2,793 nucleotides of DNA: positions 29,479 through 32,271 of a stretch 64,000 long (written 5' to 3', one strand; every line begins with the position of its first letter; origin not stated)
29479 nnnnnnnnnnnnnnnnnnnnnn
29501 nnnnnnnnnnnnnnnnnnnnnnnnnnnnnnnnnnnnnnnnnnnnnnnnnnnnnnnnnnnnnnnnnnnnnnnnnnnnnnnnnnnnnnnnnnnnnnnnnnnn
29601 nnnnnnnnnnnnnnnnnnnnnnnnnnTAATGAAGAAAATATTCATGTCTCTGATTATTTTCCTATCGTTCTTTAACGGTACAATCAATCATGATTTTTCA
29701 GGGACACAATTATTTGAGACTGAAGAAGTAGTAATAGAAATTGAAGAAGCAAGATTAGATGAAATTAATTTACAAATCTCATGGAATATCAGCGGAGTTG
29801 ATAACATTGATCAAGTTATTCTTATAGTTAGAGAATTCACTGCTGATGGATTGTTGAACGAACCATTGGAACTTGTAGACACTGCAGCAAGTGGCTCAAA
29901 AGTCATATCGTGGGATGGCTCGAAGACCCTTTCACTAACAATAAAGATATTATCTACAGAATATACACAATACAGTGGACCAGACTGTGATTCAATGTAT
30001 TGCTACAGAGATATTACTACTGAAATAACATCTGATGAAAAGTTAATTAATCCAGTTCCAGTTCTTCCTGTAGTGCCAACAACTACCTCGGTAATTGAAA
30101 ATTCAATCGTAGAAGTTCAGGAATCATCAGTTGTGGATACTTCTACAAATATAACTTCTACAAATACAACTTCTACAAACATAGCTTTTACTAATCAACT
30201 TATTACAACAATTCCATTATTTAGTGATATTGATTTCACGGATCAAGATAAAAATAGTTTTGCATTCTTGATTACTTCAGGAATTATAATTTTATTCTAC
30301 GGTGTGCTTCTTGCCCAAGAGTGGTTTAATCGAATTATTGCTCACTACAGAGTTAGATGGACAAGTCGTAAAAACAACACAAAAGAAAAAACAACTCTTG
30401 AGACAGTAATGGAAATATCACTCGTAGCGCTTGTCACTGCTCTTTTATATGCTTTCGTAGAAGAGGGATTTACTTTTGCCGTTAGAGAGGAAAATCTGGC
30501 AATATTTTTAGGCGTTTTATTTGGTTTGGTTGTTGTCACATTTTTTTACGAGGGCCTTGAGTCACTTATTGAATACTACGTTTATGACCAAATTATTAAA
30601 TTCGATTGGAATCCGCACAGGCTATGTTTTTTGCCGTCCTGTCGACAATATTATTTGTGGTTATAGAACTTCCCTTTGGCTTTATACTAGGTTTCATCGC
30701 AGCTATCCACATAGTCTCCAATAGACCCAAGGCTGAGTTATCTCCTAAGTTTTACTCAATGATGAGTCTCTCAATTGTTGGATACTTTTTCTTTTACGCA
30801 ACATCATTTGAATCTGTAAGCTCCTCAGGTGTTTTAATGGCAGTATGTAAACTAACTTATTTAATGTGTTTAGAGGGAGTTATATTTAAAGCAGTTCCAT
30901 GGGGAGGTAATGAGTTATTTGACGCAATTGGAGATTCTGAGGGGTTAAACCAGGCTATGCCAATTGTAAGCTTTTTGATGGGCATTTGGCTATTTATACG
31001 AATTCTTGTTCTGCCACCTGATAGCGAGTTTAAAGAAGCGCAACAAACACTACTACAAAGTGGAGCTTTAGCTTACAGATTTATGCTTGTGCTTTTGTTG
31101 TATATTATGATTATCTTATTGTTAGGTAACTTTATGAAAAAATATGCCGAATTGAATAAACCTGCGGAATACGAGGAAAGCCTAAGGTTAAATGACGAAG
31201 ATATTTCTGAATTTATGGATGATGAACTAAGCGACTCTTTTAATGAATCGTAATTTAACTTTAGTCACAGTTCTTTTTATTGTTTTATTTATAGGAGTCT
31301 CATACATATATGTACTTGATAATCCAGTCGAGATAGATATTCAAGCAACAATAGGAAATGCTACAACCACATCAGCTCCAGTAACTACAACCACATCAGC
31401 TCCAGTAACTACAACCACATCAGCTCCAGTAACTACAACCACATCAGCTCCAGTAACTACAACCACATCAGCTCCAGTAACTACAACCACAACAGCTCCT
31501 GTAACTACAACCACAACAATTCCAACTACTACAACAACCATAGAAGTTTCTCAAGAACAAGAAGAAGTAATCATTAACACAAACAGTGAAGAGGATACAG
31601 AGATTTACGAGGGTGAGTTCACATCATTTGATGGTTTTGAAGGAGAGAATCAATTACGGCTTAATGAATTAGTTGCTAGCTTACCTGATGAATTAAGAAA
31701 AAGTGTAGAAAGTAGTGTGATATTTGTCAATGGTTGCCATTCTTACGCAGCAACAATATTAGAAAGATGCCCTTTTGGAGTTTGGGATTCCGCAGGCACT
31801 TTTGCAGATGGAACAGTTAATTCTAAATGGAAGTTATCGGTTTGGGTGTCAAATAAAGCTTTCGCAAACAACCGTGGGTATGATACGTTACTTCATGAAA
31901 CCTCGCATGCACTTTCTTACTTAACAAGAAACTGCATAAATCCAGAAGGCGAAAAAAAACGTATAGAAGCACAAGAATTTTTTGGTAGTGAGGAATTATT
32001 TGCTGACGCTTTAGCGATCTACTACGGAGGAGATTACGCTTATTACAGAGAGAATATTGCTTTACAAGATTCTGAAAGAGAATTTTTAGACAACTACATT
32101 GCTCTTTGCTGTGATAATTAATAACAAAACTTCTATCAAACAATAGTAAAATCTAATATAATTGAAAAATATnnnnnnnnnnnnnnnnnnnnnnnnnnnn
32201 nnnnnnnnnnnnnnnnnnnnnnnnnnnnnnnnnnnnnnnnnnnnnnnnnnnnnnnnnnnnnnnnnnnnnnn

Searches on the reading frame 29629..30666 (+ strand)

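Call 8: search_protein_families(library=pfam, proteins=[window:29629-30666:+], max_evalue=0.01)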
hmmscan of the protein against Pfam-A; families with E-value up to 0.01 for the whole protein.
window:29629-30666:+ (345 aa): 1 family
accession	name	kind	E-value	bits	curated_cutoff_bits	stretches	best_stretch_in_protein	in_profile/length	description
PF03741.22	TerC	-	0.0029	17.8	27.8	1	212-319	53-158/178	Integral membrane protein TerC family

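Call 63: search_protein_families(library=ncbifam, proteins=[window:29629-30666:+], max_evalue=0.01)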
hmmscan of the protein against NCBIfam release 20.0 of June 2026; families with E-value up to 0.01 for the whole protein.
window:29629-30666:+ (345 aa): 1 family
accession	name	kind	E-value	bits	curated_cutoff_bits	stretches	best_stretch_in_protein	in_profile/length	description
NF041501.1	cola_mem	domain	1.1e-07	31.2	150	1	224-313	27-122/312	FGLLP motif-containing membrane protein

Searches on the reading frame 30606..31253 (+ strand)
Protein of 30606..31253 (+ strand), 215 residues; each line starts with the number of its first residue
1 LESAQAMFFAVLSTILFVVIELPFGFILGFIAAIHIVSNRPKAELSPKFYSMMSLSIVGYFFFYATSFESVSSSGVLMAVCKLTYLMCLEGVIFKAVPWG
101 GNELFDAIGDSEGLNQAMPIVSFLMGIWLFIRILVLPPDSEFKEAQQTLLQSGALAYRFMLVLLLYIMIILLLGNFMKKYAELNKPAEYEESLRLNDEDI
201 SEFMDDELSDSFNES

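Call 8: search_protein_families(library=pfam, proteins=[window:30606-31253:+], max_evalue=0.01)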
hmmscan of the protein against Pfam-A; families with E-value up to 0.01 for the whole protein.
window:30606-31253:+ (215 aa): 0 families

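Call 63: search_protein_families(library=ncbifam, proteins=[window:30606-31253:+], max_evalue=0.01)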
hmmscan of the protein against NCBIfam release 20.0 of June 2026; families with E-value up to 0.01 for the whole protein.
window:30606-31253:+ (215 aa): 1 family
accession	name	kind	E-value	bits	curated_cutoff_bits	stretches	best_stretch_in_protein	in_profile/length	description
NF040945.1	CCC_membrane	equivalog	0.0084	16.4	65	0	5-53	4-51/99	CCC motif membrane protein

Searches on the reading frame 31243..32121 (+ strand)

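Call 23: search_protein_families(library=pfam, proteins=[window:31243-32121:+], max_evalue=0.001)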
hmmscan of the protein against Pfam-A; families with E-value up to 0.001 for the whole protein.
window:31243-32121:+ (292 aa): 1 family
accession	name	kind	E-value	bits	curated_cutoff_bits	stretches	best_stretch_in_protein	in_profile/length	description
PF11914.13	DUF3432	-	0.0009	19.9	26.7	0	34-101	6-72/98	Domain of unknown function (DUF3432)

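Call 63: search_protein_families(library=ncbifam, proteins=[window:31243-32121:+], max_evalue=0.01)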
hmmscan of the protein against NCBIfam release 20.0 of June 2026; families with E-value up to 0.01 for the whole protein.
window:31243-32121:+ (292 aa): 1 family
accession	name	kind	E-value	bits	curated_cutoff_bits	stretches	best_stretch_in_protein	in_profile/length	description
NF033761.1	gliding_GltJ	equivalog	0.0029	16.7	450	1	41-103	431-494/671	adventurous gliding motility protein GltJ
